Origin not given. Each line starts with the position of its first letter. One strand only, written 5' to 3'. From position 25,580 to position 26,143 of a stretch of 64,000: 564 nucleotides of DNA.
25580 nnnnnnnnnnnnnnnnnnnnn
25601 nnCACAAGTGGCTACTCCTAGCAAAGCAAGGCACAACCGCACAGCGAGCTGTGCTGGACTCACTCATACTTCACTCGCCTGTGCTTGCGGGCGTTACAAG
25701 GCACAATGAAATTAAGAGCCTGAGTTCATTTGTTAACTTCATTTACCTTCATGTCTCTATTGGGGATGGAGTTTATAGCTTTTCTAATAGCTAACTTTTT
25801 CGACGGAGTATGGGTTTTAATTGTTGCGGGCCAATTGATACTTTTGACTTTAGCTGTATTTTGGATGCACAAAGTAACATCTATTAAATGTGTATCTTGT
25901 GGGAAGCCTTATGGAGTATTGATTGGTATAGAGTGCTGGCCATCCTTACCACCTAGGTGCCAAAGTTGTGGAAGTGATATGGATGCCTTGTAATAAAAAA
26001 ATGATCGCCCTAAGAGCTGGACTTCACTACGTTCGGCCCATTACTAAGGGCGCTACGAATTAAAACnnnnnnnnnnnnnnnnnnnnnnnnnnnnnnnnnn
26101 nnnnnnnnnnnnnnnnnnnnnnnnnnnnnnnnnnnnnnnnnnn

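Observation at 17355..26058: Integron with attI, SOS box and 15 cassettes but no integrase at the intI position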

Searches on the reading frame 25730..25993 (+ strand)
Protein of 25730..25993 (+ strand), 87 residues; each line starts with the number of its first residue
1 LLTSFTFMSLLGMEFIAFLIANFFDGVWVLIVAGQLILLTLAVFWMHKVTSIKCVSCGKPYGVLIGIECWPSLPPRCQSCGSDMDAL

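Call 49: search_protein_families(library=pfam, proteins=[window:25730-25993:+], max_evalue=0.01)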
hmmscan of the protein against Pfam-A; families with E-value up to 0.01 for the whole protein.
window:25730-25993:+ (87 aa): 1 family
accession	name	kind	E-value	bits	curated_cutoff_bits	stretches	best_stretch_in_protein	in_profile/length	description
PF09723.15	Zn_ribbon_8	-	0.0028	18.1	34.4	1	53-83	7-36/41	Zinc ribbon domain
